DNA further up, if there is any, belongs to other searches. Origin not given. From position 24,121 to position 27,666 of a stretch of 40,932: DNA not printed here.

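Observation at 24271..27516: Phage-encoded secreted reprolysin-like metalloprotease carrying a shortened T9SS sorting domain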

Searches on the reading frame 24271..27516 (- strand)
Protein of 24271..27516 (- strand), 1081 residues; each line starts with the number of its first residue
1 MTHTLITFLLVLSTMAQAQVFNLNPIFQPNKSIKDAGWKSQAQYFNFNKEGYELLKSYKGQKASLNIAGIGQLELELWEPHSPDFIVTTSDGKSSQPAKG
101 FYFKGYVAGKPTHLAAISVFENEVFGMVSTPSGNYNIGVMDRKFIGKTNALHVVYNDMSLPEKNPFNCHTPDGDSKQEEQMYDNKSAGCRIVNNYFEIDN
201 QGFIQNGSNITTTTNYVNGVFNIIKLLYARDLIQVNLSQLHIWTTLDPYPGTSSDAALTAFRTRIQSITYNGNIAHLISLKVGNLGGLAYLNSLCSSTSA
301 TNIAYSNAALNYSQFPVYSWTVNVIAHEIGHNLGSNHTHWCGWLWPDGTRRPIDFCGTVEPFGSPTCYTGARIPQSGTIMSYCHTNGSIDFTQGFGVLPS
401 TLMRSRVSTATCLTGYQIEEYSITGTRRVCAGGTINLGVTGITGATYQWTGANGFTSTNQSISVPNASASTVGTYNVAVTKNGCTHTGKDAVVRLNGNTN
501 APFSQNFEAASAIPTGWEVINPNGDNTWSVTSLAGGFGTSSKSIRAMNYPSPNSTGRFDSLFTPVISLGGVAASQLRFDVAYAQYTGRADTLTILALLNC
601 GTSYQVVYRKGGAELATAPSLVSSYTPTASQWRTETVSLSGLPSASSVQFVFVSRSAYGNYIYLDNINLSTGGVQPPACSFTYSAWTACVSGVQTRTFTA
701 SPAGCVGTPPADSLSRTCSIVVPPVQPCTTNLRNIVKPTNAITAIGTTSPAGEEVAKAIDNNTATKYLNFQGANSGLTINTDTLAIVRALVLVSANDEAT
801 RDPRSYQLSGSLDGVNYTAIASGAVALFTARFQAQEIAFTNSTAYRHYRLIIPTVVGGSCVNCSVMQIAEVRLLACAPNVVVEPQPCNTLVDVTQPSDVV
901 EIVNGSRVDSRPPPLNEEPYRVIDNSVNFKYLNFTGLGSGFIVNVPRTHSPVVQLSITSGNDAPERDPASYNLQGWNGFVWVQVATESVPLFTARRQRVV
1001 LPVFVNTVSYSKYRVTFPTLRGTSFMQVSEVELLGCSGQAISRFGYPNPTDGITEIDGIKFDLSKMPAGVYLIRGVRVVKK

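Call 3: search_protein_families(library=pfam, proteins=[window:24271-27516:-], max_evalue=1)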
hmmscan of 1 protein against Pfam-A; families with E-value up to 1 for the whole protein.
window:24271-27516:- (1081 aa): 9 families
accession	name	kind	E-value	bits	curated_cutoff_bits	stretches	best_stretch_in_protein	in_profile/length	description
PF13688.12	Reprolysin_5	-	1.5e-16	61.7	27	1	198-386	11-190/196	Metallo-peptidase family M12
PF13582.12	Reprolysin_3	-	4.3e-15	56.8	22.4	1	209-338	3-123/123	Metallo-peptidase family M12B Reprolysin-like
PF01421.25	Reprolysin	-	8.4e-10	39.4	20.8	1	198-339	9-149/200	Reprolysin (M12B) family zinc metalloprotease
PF13574.12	Reprolysin_2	-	1.3e-09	38.6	27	1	271-341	71-145/195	Metallo-peptidase family M12B Reprolysin-like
PF13583.11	Reprolysin_4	-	1.6e-09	38.1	22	1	254-386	76-179/203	Metallo-peptidase family M12B Reprolysin-like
PF00754.31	F5_F8_type_C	-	5.2e-07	30.3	28.2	1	742-854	2-114/127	F5/8 type C domain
PF00629.30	MAM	-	0.0067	16.7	26.4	1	606-671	91-154/158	MAM domain, meprin/A5/mu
PF13895.12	Ig_2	-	0.007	17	27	1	444-478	28-62/79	Immunoglobulin domain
PF22633.2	F5_F8_type_C_2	-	0.19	12.8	27.8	0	757-846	1-87/91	NedA-like, galactose-binding domain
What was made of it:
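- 26257..26946 (-): Reprolysin/adamalysin-like (M12B-type) catalytic domain; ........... at nt 26506-26538; Met-turn IMSY. Pfam Reprolysin_5, _3, _2, _4 and Reprolysin are all above their cutoffs (call 3).
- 26011..26256 (-): Ig-like repeat (aa 421-502). Pfam Ig_2 E 0.007 (call 3).
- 24862..25311 (-): Discoidin/CBM32-like repeat 1. Pfam F5_F8_type_C, E 5.2e-7, 30.3 bits against a cutoff of 28.2 (call 3).
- On Reprolysin/adamalysin-like metzincin (MEROPS M12B-type; Pfam Reprolysin_3/_5): Reprolysin_5 scores 61.7 bits against 27, Reprolysin_3 56.8 against 22.4, and Reprolysin 39.4 against 20.8 (call 3).
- On F5/8 type C (discoidin) / CBM32 lectin fold: Repeat 1 scores 30.3 bits against 28.2 (call 3).
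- Checked: The best is Reprolysin_5, E 1.5e-16, 61.7 bits against a cutoff of 27 (call 3). Discoidin repeat 1 passes Pfam F5_F8_type_C at 30.3 bits against a cutoff of 28.2 (call 3).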

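Call 4: search_protein_families(library=ncbifam, proteins=[window:24271-27516:-], max_evalue=1)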
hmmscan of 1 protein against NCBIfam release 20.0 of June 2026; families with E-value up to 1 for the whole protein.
window:24271-27516:- (1081 aa): 1 family
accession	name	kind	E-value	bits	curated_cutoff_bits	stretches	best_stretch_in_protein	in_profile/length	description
NF038128.1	choice_anch_J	domain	5.7e-16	59.1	30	1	503-668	2-161/162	choice-of-anchor J domain-containing protein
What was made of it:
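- On T9SS type A C-terminal sorting domain (TIGR04183 / PF18962): The whole protein gives no hit at E<=1 (calls 3, 4).
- On Choice-of-anchor J domain (NF038128): 59.1 bits against a cutoff of 30, residues 503-668, covering positions 2-161 of the 162-position model (call 4).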

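Call 5: search_protein_families(library=phrogs, proteins=[window:24271-27516:-], max_evalue=0.1)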
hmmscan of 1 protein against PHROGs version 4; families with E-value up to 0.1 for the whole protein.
window:24271-27516:- (1081 aa): 2 families
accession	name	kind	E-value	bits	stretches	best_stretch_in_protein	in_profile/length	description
phrog_17517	-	tail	4.5e-07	30.2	1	754-875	40-158/227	tail protein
phrog_38477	-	unknown function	0.001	18.4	1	796-872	183-260/674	-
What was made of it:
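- On Phage tail fibre / virion-associated depolymerase: The PHROG tail hit covers only the discoidin domain (call 5).
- PHROG 'tail protein' phrog_17517 matches at E 4.5e-7 (call 5). The PHROG hit covers only the discoidin domain (call 5).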

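Call 10: search_dna_similar(collection=phages, mode=protein, query=window:24271-27516:-, max_rows=25)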
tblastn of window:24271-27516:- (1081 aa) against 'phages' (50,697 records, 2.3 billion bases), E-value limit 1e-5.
No match.
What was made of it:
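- Tried and rejected: GenBank phages. tblastn of the protease found nothing (call 10).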
